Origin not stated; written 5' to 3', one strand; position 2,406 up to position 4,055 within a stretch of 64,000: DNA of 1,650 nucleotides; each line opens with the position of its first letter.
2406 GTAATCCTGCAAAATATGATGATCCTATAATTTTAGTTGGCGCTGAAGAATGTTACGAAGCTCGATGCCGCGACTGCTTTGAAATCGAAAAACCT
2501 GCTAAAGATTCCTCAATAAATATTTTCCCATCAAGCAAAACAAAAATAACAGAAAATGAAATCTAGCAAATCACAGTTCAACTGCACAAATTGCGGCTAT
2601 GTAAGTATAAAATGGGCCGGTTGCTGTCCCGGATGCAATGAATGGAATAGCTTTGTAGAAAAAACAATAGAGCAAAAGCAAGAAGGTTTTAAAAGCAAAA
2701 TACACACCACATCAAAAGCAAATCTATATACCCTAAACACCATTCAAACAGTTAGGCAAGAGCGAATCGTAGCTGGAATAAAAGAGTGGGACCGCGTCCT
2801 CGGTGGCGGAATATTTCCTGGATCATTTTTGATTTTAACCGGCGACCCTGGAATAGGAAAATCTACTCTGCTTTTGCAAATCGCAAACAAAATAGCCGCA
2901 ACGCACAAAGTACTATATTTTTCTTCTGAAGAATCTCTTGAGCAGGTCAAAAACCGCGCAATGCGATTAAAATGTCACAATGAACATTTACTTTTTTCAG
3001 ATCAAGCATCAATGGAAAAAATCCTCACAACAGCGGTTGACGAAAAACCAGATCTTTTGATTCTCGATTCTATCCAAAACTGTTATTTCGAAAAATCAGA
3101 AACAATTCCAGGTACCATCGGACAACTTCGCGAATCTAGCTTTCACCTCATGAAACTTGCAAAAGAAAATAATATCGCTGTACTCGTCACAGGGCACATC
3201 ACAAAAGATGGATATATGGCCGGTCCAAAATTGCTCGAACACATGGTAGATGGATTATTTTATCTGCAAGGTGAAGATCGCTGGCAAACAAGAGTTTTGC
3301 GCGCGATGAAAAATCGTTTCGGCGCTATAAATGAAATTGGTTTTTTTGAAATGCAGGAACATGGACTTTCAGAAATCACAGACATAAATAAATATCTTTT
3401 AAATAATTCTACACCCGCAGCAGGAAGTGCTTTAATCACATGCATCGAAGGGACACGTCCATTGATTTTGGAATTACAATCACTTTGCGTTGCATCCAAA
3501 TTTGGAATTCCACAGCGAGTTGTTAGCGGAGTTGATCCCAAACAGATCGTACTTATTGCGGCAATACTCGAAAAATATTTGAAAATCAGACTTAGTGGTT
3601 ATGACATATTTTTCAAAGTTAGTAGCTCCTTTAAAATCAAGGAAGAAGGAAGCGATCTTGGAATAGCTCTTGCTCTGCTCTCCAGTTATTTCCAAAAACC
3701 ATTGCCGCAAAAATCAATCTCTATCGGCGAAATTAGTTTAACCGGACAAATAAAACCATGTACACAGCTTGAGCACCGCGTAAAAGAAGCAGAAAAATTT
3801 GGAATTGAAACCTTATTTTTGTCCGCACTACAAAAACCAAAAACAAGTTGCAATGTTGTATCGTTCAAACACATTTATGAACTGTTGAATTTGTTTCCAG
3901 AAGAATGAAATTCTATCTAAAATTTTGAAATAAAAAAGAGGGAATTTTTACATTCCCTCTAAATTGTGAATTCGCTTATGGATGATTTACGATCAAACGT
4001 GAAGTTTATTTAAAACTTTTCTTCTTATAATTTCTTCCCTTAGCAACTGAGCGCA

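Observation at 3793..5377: Ankyrin cassette flanked by a direct duplicate of the radA 3' end whose differences are mostly synonymous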

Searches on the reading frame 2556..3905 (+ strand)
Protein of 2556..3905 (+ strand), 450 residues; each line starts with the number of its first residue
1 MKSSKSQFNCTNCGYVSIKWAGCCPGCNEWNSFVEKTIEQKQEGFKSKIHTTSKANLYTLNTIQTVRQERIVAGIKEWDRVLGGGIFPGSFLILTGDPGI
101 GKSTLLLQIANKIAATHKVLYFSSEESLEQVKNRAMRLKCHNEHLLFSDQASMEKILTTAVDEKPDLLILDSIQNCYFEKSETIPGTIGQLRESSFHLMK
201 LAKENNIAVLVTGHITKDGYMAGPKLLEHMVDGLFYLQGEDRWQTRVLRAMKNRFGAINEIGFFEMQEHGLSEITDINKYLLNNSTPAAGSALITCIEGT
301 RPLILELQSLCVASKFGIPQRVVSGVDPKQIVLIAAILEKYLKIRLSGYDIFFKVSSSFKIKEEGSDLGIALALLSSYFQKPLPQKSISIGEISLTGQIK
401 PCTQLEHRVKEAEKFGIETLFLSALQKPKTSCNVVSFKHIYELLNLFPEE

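Call 11: find_related_loci(query=window:2556-3905:+, collection=genome_contigs, flank=10000)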
Query window:2556-3905:+ (450 aa) in genome_contigs; peptide patterns used: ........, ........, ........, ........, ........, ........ (x = any residue, [..] = any of these).
204 stretches matched a pattern; 55 encode a relative of the query (tblastn E <= 1e-3); 55 distinct loci.
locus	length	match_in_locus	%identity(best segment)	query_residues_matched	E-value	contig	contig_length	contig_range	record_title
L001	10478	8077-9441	66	1-450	0e+0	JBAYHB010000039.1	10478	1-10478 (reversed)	MAG: Candidatus Babeliales bacterium isolate SO_2016_GW1_139 scaffold11571_OW334_2016, whole genome shotgun sequence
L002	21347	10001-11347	65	4-450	0e+0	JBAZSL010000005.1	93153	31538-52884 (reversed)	MAG: Candidatus Babeliales bacterium isolate SO_2017_GW1_172 NODE_1522_length_93153_cov_1.430998_OW334_2017, whole genom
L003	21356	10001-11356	64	1-449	0e+0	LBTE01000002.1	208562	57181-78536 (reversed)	MAG: candidate division TM6 bacterium GW2011_GWF2_37_49 US49_C0002, whole genome shotgun sequence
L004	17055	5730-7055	65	5-450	0e+0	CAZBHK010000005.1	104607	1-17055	MAG TPA_asm: uncultured Pseudomonadota bacterium isolate SRP062349_co2_272 genome assembly, contig: NODE_125_length_1046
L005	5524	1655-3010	63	5-450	0e+0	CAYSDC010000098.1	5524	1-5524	MAG TPA_asm: uncultured Pseudomonadota bacterium isolate SRP285395_co2_342 genome assembly, contig: NODE_23281_length_55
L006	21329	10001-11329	63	1-447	0e+0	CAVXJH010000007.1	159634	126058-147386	MAG: Candidatus Babeliales bacterium isolate MFD03323.bin.2.33 genome assembly, contig: contig_58972, whole genome shotg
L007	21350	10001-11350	63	1-449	0e+0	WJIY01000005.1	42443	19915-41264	MAG: Candidatus Dependentiae bacterium isolate Bin_496 k141_353051, whole genome shotgun sequence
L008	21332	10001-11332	62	5-447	0e+0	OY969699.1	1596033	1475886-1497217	MAG: uncultured bacterium isolate MFD09495.bin.c.10 genome assembly, chromosome: 1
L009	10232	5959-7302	62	1-447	0e+0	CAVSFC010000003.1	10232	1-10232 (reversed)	MAG: uncultured bacterium isolate MFD01828.bin.2.56 genome assembly, contig: contig_39728, whole genome shotgun sequence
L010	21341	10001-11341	61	1-447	0e+0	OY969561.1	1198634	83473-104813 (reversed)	MAG: uncultured bacterium isolate MFD01633.bin.c.3 genome assembly, chromosome: 1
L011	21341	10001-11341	60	1-447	0e+0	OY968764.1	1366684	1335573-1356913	MAG: uncultured bacterium isolate MFD05512.bin.c.17 genome assembly, chromosome: 1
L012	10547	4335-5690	61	1-449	0e+0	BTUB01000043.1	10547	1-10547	MAG: Candidatus Babeliales bacterium AMX-MBFR-12 DNA, sequence043, whole genome shotgun sequence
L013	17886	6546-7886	60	1-447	0e+0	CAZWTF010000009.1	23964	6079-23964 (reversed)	MAG TPA_asm: uncultured Pseudomonadota bacterium isolate SRP193066_co1_32 genome assembly, contig: NODE_2165_length_2396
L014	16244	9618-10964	61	1-447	0e+0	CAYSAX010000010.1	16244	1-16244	MAG TPA_asm: uncultured Pseudomonadota bacterium isolate SRP302447_co2_787 genome assembly, contig: NODE_9923_length_162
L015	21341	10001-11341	61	1-447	0e+0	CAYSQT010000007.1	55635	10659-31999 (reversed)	MAG TPA_asm: uncultured Pseudomonadota bacterium isolate SRP193066_co2_45 genome assembly, contig: NODE_204_length_55635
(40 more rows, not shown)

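Call 12: find_encoding_contigs(protein=window:2556-3905:+, flank=10000, max_places=10)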
Protein window:2556-3905:+ (450 aa): 12 contigs read that carry it; 1 place shown.
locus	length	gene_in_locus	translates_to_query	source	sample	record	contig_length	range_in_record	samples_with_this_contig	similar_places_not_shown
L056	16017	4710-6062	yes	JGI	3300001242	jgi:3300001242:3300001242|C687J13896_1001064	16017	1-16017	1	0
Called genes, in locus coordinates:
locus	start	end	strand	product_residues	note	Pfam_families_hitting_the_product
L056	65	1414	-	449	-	PF00275:EPSP_synthase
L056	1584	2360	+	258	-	PF02348:CTP_transf_3, PF12804:NTP_transf_3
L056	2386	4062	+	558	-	PF06103:DUF948 (faint)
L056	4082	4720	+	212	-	PF00265:TK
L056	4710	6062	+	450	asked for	PF18073:Zn_ribbon_LapB, PF03796:DnaB_C, PF06745:ATPase, PF13481:AAA_25, PF23442:DUF7125 (weak), PF13173:AAA_14 (weak), PF20720:nSTAND3 (faint), PF13541:ChlI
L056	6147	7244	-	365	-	-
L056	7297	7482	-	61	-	-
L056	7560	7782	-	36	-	-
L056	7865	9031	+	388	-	PF13173:AAA_14, PF13635:DUF4143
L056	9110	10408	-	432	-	-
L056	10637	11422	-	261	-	PF12796:Ank_2, PF00023:Ank, PF13637:Ank_4 (weak), PF13857:Ank_5 (weak), PF00023:Ank, PF13637:Ank_4, PF12796:Ank_2 (weak), PF13637:Ank_4, +5 more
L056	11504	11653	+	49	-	-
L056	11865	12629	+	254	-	PF00005:ABC_tran, PF13304:AAA_21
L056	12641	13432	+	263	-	PF01061:ABC2_membrane (weak)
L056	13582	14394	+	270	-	PF13599:Pentapeptide_4 (weak), PF13576:Pentapeptide_3 (faint), PF00805:Pentapeptide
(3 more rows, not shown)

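Call 13: find_homologous_proteins(query=window:2556-3905:+, max_evalue=1e-100)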
Query window:2556-3905:+ (450 aa): 3549 proteins with E <= 1e-100 among 8000 candidates; the best 120 are listed.
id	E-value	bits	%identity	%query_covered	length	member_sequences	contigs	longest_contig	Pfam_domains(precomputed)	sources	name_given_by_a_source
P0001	0.0e+0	1013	100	100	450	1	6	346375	PF13173.13,PF18073.8,PF06745.20,PF03796.22,PF23442.2,PF13481.13,PF20720.4,PF13541.13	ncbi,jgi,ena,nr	ncbi:TPA: DNA repair protein RadA [Candidatus Dependentiae bacterium]|nr:MAG: repair protein radA pr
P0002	5.3e-241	818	79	100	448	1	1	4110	PF13173.13,PF18073.8,PF06745.20,PF07088.17,PF03796.22,PF05729.19,PF23442.2,PF13481.13,PF20720.4,PF13541.13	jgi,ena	-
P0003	2.5e-232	789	67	64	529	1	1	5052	PF06745.20,PF05362.20,PF13541.13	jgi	-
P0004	1.6e-215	734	71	100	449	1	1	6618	PF18073.8,PF06745.20,PF03266.22,PF03796.22,PF23442.2,PF13481.13,PF13541.13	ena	-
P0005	4.0e-211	720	70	100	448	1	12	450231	PF13173.13,PF18073.8,PF06745.20,PF03796.22,PF05729.19,PF13481.13,PF20720.4,PF13541.13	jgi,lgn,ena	jgi:DNA repair protein RadA/Sms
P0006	3.5e-201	687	68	100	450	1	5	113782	PF13173.13,PF18073.8,PF06745.20,PF03796.22,PF13401.13,PF13481.13,PF13541.13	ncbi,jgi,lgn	jgi:DNA repair protein RadA/Sms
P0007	1.6e-199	681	67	100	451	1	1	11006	PF13173.13,PF18073.8,PF06745.20,PF03796.22,PF23442.2,PF13401.13,PF13481.13,PF20720.4,PF13191.13,PF13541.13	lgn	-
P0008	2.9e-199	681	66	99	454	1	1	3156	PF18073.8,PF06745.20,PF03796.22,PF05729.19,PF23442.2,PF13401.13,PF07728.21,PF13481.13,PF20720.4,PF13541.13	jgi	jgi:DNA repair protein RadA/Sms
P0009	2.8e-198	677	66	100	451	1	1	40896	PF13173.13,PF18073.8,PF06745.20,PF03796.22,PF13401.13,PF25199.2,PF13481.13,PF20720.4,PF13541.13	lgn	-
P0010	3.5e-198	677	65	100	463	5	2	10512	PF13173.13,PF06745.20,PF03266.22,PF03796.22,PF23442.2,PF13401.13,PF13541.13,PF18073.8,PF05729.19,PF25199.2,PF13481.13,PF20720.4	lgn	-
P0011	6.1e-198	676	65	100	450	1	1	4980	PF13173.13,PF18073.8,PF06745.20,PF07088.17,PF03266.22,PF03796.22,PF13401.13,PF13481.13,PF13541.13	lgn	-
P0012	1.3e-196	672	64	99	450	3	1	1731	PF18073.8,PF06745.20,PF03796.22,PF05729.19,PF23442.2,PF13401.13,PF25199.2,PF13481.13,PF20720.4,PF13541.13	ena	-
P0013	2.0e-196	671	66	98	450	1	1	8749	PF13173.13,PF18073.8,PF06745.20,PF03796.22,PF05729.19,PF23442.2,PF13401.13,PF13481.13,PF20720.4,PF13541.13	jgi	jgi:DNA repair protein RadA/Sms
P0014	3.6e-196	670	66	100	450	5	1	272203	PF13173.13,PF18073.8,PF06745.20,PF03796.22,PF05729.19,PF23442.2,PF13401.13,PF13481.13,PF20720.4,PF13541.13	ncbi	-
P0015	1.4e-194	665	65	100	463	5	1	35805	PF18073.8,PF06745.20,PF03266.22,PF03796.22,PF05729.19,PF23442.2,PF25199.2,PF13481.13,PF20720.4,PF13541.13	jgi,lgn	-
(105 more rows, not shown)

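Call 17: find_encoding_contigs(protein=P0002, flank=10000, max_places=4)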
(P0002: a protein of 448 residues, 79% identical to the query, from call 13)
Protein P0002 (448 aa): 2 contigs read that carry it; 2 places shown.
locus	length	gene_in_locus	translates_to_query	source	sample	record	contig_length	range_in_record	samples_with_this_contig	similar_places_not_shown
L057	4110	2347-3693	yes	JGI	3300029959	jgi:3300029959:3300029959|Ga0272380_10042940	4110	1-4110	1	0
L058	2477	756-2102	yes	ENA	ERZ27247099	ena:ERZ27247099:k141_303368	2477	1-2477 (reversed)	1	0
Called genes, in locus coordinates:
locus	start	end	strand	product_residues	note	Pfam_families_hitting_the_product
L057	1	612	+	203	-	?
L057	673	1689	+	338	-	-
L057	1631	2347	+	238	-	PF00265:TK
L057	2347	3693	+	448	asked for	PF18073:Zn_ribbon_LapB, PF03796:DnaB_C (weak), PF06745:ATPase, PF13481:AAA_25, PF23442:DUF7125 (faint), PF13173:AAA_14 (weak), PF20720:nSTAND3 (weak), PF13541:ChlI (weak), +2 more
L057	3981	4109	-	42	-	?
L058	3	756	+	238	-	PF00265:TK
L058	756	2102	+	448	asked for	PF18073:Zn_ribbon_LapB, PF03796:DnaB_C (weak), PF06745:ATPase, PF13481:AAA_25, PF23442:DUF7125 (faint), PF13173:AAA_14 (weak), PF20720:nSTAND3 (weak), PF13541:ChlI (weak), +2 more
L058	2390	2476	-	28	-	?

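Call 18: find_encoding_contigs(protein=P0005, flank=10000, max_places=4)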
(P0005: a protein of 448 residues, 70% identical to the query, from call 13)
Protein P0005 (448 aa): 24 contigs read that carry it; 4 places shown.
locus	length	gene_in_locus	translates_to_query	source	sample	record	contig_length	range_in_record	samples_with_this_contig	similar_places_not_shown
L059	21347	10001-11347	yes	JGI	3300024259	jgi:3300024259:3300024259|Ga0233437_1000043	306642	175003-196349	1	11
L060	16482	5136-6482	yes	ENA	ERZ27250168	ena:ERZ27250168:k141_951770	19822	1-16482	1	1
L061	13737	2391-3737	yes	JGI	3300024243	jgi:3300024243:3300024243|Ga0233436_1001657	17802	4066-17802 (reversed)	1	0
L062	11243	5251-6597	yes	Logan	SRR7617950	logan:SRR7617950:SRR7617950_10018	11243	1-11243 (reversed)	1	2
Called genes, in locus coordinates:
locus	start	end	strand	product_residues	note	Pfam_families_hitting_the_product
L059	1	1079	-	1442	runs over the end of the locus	PF04563:RNA_pol_Rpb2_1, PF04561:RNA_pol_Rpb2_2, PF04565:RNA_pol_Rpb2_3, PF10385:RNA_pol_Rpb2_45, PF00562:RNA_pol_Rpb2_6, PF04560:RNA_pol_Rpb2_7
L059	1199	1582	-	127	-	PF16320:Ribosomal_L12_N, PF00542:Ribosomal_L12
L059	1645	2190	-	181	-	PF00466:Ribosomal_L10, PF27436:RL10_C (faint)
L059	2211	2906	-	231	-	PF00687:Ribosomal_L1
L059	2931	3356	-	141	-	PF03946:Ribosomal_L11_N, PF00298:Ribosomal_L11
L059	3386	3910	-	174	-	PF02357:NusG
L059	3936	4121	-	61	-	PF00584:SecE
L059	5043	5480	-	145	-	PF02367:TsaE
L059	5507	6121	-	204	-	PF05991:NYN_YacP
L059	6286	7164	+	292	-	PF00231:ATP-synt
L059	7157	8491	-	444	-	PF00275:EPSP_synthase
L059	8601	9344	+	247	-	PF02348:CTP_transf_3, PF12804:NTP_transf_3 (weak)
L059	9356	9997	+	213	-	PF00265:TK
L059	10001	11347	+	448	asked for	PF18073:Zn_ribbon_LapB, PF13481:AAA_25, PF03796:DnaB_C (weak), PF06745:ATPase, PF20720:nSTAND3 (faint), PF05729:NACHT (weak), PF13173:AAA_14 (weak), PF13541:ChlI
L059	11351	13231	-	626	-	PF13522:GATase_6, PF13537:GATase_7, PF01380:SIS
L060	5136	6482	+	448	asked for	PF18073:Zn_ribbon_LapB, PF13481:AAA_25, PF03796:DnaB_C (weak), PF06745:ATPase, PF20720:nSTAND3 (faint), PF05729:NACHT (weak), PF13173:AAA_14 (weak), PF13541:ChlI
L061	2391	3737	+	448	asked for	PF18073:Zn_ribbon_LapB, PF13481:AAA_25, PF03796:DnaB_C (weak), PF06745:ATPase, PF20720:nSTAND3 (faint), PF05729:NACHT (weak), PF13173:AAA_14 (weak), PF13541:ChlI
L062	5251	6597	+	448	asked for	PF18073:Zn_ribbon_LapB, PF13481:AAA_25, PF03796:DnaB_C (weak), PF06745:ATPase, PF20720:nSTAND3 (faint), PF05729:NACHT (weak), PF13173:AAA_14 (weak), PF13541:ChlI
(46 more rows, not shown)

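Call 19: find_encoding_contigs(protein=P0004, flank=10000, max_places=4)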
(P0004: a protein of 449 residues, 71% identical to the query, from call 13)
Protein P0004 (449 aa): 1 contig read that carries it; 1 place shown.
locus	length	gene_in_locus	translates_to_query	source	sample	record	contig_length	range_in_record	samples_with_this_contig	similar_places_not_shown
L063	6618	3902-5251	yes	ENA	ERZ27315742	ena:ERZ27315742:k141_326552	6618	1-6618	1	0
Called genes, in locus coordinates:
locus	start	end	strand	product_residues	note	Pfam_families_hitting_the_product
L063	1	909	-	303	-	?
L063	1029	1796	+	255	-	PF02348:CTP_transf_3, PF12804:NTP_transf_3 (weak)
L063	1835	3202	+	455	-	-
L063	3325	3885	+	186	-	PF00265:TK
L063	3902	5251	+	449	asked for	PF18073:Zn_ribbon_LapB (weak), PF03796:DnaB_C, PF06745:ATPase, PF13481:AAA_25, PF23442:DUF7125 (weak), PF03266:NTPase_1 (faint), PF13541:ChlI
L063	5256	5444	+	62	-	-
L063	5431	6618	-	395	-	?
